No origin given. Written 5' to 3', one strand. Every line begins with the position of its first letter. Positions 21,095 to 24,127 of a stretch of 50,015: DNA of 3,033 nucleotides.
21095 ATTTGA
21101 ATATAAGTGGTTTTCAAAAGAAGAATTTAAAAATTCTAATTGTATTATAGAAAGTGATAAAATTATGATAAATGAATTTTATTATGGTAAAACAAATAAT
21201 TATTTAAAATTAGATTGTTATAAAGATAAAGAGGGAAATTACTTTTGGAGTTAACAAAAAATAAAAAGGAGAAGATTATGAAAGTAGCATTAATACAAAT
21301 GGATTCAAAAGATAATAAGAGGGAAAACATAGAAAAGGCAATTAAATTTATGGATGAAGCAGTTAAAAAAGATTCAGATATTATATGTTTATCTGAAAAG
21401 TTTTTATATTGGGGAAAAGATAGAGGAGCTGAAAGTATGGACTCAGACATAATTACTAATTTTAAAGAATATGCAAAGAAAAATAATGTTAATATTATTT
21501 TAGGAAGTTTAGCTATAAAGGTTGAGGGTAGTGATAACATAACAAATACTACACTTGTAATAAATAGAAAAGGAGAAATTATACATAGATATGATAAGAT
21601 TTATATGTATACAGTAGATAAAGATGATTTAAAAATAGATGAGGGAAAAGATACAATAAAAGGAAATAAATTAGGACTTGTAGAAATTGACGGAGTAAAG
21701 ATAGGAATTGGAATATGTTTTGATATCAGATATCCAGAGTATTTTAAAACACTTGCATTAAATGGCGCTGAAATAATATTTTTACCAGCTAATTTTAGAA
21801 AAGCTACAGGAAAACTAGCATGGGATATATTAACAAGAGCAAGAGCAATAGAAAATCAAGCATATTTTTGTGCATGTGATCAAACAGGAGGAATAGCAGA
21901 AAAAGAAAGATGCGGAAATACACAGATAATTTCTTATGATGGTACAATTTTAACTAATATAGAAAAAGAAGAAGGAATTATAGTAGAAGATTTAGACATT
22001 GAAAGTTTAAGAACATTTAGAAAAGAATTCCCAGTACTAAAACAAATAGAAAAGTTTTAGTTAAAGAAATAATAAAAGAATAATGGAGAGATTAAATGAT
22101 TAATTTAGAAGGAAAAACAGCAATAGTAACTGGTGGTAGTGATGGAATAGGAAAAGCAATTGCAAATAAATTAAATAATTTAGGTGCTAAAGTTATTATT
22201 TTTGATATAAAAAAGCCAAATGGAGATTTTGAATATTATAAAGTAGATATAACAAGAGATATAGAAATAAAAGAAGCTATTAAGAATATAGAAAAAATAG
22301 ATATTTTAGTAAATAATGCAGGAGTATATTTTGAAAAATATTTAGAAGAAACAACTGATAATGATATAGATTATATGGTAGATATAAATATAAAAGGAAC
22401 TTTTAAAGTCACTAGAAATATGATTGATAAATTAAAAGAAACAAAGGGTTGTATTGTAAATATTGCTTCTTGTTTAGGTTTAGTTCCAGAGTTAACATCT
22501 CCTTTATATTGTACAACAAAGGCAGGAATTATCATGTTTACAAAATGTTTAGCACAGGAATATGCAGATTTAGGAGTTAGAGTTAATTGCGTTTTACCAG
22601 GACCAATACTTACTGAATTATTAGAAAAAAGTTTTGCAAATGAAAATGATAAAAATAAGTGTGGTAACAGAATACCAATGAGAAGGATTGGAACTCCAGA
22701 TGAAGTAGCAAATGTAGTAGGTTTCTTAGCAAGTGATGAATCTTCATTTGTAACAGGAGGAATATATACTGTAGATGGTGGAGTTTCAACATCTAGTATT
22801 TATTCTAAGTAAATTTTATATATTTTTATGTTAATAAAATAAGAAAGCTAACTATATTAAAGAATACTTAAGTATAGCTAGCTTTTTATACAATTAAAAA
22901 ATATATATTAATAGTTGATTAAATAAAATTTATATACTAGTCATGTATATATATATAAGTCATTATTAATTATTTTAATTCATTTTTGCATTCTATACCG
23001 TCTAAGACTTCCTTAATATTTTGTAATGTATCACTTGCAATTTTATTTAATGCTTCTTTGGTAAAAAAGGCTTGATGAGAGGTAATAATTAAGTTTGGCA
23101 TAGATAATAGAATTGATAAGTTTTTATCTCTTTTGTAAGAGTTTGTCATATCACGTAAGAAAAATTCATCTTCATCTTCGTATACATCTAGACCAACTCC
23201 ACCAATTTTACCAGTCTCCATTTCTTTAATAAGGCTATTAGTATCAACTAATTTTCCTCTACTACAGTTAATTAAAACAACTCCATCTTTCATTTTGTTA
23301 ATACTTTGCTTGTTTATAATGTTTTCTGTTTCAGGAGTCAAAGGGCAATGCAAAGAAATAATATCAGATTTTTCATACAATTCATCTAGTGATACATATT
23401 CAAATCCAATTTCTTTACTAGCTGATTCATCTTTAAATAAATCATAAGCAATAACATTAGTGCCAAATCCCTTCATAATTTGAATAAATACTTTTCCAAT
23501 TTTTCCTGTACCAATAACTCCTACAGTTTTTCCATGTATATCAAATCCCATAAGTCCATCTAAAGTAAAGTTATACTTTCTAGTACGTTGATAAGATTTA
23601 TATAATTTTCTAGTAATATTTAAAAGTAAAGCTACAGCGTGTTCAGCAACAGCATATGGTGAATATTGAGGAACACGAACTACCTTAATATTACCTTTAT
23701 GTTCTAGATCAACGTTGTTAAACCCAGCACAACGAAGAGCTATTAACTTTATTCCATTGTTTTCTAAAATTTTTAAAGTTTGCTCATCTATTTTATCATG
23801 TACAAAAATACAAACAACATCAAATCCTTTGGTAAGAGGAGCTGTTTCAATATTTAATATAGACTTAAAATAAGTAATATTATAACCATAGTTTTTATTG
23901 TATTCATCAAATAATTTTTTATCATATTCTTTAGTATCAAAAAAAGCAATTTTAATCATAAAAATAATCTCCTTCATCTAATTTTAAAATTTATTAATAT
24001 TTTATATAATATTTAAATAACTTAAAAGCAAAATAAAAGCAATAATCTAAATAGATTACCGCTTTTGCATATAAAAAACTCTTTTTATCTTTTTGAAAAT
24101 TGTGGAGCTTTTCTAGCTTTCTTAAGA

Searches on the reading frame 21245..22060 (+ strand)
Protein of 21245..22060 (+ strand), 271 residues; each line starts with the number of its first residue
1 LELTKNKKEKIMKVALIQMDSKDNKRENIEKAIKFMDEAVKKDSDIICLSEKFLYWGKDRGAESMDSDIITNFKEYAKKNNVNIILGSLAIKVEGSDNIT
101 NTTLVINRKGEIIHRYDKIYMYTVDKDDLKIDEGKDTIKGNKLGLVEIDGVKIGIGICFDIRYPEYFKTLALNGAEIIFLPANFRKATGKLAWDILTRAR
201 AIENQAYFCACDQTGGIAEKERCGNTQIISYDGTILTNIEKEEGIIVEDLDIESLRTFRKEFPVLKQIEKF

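Call 68: search_protein_families(library=pfam, proteins=[window:21245-22060:+], max_evalue=0.00001)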
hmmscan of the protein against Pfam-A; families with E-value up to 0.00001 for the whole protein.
window:21245-22060:+ (271 aa): 1 family
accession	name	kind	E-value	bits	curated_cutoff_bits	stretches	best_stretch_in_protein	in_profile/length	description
PF00795.27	CN_hydrolase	-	5.3e-42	144.4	23.2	1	13-259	1-255/256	Carbon-nitrogen hydrolase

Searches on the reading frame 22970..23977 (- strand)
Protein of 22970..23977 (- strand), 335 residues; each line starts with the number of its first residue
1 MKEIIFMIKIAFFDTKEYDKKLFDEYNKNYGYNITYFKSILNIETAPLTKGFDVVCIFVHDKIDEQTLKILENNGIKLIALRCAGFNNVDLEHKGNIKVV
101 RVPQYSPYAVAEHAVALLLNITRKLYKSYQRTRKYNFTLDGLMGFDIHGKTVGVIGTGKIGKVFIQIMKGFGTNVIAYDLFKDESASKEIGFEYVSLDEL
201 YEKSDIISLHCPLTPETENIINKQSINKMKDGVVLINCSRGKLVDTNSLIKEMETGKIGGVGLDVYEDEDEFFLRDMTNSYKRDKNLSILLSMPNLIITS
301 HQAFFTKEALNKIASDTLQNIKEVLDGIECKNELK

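Call 68: search_protein_families(library=pfam, proteins=[window:22970-23977:-], max_evalue=0.00001)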
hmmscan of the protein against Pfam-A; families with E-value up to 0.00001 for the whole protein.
window:22970-23977:- (335 aa): 5 families
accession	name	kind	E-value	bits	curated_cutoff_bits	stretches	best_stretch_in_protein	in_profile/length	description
PF02826.25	2-Hacid_dh_C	-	8.7e-56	188.5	25.1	1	115-303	1-178/178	D-isomer specific 2-hydroxyacid dehydrogenase, NAD binding domain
PF00389.36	2-Hacid_dh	-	8.3e-29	100.4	24.6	1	10-334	1-133/134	D-isomer specific 2-hydroxyacid dehydrogenase, catalytic domain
PF07991.19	KARI_N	-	6.3e-07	29.5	20.6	1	147-236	2-92/165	Acetohydroxy acid isomeroreductase, NADPH-binding domain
PF03446.21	NAD_binding_2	-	1.3e-06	29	21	1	151-259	1-113/161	NAD binding domain of 6-phosphogluconate dehydrogenase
PF00670.27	AdoHcyase_NAD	-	3.1e-06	27.9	27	1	147-240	21-111/162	S-adenosyl-L-homocysteine hydrolase, NAD binding domain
